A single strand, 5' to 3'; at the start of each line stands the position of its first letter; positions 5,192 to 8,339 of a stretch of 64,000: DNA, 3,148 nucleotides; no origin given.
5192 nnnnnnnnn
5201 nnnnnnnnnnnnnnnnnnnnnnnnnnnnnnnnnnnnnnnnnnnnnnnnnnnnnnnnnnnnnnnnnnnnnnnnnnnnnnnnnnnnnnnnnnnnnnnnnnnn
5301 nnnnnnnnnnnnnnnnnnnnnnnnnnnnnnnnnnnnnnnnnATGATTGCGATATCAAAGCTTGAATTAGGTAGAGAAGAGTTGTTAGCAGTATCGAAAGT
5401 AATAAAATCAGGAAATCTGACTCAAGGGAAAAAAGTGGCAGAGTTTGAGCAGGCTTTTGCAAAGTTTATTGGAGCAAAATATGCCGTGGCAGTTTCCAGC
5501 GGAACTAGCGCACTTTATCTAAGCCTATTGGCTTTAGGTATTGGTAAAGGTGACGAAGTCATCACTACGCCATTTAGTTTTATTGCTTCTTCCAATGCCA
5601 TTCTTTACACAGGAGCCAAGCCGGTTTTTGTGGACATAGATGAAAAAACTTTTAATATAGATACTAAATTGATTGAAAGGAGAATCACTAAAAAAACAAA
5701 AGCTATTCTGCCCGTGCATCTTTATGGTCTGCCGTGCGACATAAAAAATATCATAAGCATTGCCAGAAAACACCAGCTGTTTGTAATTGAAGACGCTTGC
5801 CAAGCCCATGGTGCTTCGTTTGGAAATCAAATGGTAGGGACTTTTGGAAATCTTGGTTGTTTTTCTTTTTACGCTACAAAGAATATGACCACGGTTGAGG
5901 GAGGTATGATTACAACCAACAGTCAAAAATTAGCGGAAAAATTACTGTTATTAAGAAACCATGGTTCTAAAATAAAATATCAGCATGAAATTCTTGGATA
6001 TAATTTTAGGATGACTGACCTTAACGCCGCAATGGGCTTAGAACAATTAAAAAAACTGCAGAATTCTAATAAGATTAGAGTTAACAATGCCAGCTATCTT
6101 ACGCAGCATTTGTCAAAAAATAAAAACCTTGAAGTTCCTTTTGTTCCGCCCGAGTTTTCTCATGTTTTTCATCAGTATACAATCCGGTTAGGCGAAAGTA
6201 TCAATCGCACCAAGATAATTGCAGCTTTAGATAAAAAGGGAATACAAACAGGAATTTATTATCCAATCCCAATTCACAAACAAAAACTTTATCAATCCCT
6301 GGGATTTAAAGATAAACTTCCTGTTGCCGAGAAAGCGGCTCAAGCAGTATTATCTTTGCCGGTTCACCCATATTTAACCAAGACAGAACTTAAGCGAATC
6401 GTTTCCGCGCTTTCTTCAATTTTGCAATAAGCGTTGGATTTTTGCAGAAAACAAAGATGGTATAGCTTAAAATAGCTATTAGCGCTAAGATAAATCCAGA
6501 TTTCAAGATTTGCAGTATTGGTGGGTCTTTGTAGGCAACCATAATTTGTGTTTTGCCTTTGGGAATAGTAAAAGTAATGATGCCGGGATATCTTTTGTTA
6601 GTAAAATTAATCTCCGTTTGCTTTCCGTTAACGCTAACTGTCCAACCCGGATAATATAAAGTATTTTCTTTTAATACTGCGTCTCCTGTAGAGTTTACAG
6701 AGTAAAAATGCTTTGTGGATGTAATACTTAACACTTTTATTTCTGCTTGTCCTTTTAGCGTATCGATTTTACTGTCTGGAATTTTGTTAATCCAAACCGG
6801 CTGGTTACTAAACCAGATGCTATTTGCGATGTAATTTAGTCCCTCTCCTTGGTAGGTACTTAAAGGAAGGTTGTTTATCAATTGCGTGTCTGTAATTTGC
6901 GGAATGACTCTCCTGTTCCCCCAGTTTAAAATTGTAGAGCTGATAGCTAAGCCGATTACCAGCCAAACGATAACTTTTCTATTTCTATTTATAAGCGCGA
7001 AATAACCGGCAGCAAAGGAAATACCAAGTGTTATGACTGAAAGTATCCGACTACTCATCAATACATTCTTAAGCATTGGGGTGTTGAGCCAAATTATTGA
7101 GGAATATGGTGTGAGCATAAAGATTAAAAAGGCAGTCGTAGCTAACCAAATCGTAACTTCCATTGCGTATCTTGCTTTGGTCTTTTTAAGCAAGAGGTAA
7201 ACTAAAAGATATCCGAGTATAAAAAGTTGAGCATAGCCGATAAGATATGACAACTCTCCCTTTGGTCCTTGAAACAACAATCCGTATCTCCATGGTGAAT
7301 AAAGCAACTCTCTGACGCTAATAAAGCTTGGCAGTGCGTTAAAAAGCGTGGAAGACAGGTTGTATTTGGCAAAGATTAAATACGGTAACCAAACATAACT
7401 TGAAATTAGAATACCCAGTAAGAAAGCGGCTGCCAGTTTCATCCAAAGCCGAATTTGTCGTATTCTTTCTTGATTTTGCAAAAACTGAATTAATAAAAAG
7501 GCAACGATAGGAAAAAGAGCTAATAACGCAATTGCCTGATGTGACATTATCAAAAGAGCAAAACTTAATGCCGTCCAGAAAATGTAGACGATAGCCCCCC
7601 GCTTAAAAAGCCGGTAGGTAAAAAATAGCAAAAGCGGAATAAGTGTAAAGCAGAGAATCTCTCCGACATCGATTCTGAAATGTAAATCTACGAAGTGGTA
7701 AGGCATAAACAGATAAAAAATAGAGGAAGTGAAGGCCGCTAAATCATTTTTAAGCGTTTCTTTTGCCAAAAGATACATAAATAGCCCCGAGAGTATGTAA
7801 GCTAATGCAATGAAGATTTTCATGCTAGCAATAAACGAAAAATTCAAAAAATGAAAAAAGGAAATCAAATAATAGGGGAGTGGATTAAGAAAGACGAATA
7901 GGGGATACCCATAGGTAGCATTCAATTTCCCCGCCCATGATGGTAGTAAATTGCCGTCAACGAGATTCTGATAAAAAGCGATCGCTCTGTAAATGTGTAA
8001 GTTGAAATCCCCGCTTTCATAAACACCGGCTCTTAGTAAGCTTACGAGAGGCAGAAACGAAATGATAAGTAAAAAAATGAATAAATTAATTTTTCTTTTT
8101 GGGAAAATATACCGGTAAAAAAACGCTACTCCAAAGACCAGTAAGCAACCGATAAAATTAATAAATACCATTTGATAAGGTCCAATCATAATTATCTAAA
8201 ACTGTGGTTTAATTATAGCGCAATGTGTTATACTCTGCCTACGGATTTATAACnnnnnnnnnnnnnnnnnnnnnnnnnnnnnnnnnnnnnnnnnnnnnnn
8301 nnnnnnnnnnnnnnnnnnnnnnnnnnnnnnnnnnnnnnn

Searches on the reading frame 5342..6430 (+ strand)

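Call 6: search_protein_families(library=pfam, proteins=[window:5342-6430:+], max_evalue=0.01)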
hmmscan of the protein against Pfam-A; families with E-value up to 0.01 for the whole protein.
window:5342-6430:+ (362 aa): 6 families
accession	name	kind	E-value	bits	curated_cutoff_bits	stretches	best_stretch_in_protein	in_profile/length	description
PF01041.23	DegT_DnrJ_EryC1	-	2.4e-133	445.3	19.8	1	10-357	4-359/360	DegT/DnrJ/EryC1/StrS aminotransferase family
PF00155.27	Aminotran_1_2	-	7e-09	35.8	19.7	1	32-123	44-151/361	Aminotransferase class I and II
PF01053.26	Cys_Met_Meta_PP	-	1.5e-08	34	27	1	32-165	54-187/381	Cys/Met metabolism PLP-dependent enzyme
PF00266.25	Aminotran_5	-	1.7e-07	31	21.5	1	29-157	42-181/371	Aminotransferase class-V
PF01212.27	Beta_elim_lyase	-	7.6e-06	25.9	27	1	30-258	32-266/288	Beta-eliminating lyase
PF01276.26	OKR_DC_1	-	0.0079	15.4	27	0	33-118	69-154/417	Orn/Lys/Arg decarboxylase, major domain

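Call 7: search_protein_families(library=ncbifam, proteins=[window:5342-6430:+], max_evalue=0.01)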
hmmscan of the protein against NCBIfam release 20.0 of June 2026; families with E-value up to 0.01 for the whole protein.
window:5342-6430:+ (362 aa): 37 families (the best 25 are shown)
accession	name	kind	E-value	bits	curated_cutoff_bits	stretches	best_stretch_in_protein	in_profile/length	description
TIGR03588.1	PseC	equivalog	1.6e-103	346.5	423.5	1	1-361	1-380/380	UDP-4-amino-4,6-dideoxy-N-acetyl-beta-L-altrosamine transaminase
NF008658.2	PRK11658.1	equivalog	2.6e-84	283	631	1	2-361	5-377/379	UDP-4-amino-4-deoxy-L-arabinose aminotransferase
TIGR04181.1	NHT_00031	hypoth_equivalog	1.8e-80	270.5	420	1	6-340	5-357/359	LegC family aminotransferase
NF008687.0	PRK11706.1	equivalog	1.1e-74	251.4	375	1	2-360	2-373/375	dTDP-4-amino-4,6-dideoxygalactose transaminase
NF011936.0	PRK15407.1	equivalog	5e-66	223.2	423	2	13-208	48-251/440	lipopolysaccharide biosynthesis protein RfbH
TIGR02379.1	ECA_wecE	subfamily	1.3e-65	221.7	434.85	1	11-361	11-375/376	dTDP-4-amino-4,6-dideoxy-D-glucose transaminase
TIGR04427.1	PLP_DesI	equivalog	2.2e-62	211.4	650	1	26-357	47-379/390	dTDP-4-dehydro-6-deoxyglucose aminotransferase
NF004975.0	PRK06348.1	equivalog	1e-09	37.9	549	1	43-154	87-204/384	pyridoxal phosphate-dependent aminotransferase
NF005816.0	PRK07682.1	equivalog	1.2e-08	34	620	1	49-155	93-206/390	aminotransferase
NF005817.0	PRK07683.1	equivalog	5.6e-08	31.9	575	1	49-151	92-200/387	aminotransferase A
TIGR01977.1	am_tr_V_EF2568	hypoth_equivalog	2.7e-07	29.9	377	1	25-158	39-180/376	cysteine desulfurase family protein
NF041091.1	asp_aminotase_Arch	equivalog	3e-07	29.6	550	1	49-152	90-200/376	aspartate aminotransferase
NF006569.0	PRK09082.1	subfamily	9.7e-07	28.2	420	1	35-123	80-168/386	methionine aminotransferase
NF041364.1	GntC_guanitoxin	equivalog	1.3e-06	27.6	415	1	45-152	60-174/356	guanitoxin biosynthesis PLP-dependent (S)-gamma-hydroxy-L-arginine cyclodehydratase GntC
NF004770.0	PRK06108.1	subfamily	1.4e-06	27.4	422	1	37-152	88-210/396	pyridoxal phosphate-dependent aminotransferase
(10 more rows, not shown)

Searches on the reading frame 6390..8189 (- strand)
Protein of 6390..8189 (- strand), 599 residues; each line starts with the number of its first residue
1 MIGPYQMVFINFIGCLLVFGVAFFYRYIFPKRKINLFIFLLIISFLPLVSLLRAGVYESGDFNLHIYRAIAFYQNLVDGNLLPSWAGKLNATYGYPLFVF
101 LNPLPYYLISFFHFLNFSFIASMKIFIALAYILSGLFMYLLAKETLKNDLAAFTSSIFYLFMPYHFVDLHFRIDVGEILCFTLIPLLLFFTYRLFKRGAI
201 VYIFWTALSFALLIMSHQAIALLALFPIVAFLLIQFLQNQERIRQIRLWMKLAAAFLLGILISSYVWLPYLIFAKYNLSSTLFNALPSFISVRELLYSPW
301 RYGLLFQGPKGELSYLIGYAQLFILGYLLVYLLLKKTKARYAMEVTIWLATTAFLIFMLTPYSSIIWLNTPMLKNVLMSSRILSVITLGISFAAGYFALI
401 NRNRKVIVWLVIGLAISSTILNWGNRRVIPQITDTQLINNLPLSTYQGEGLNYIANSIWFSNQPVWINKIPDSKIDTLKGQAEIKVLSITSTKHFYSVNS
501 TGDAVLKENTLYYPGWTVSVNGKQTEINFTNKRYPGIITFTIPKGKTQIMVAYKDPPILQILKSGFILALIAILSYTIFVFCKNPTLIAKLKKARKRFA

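Call 6: search_protein_families(library=pfam, proteins=[window:6390-8189:-], max_evalue=0.01)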
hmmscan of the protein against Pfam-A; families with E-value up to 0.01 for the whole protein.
window:6390-8189:- (599 aa): 2 families
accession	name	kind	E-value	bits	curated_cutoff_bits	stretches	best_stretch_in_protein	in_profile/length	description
PF10131.15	PTPS_related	-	9.3e-11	41.3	26.4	1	100-422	3-306/621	6-pyruvoyl-tetrahydropterin synthase related domain; membrane protein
PF13231.12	PMT_2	-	9.9e-06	26.3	26.1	1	103-258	4-152/160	Dolichyl-phosphate-mannose-protein mannosyltransferase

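Call 7: search_protein_families(library=ncbifam, proteins=[window:6390-8189:-], max_evalue=0.01)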
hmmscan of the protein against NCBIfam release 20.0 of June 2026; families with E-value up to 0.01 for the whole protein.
window:6390-8189:- (599 aa): 0 families
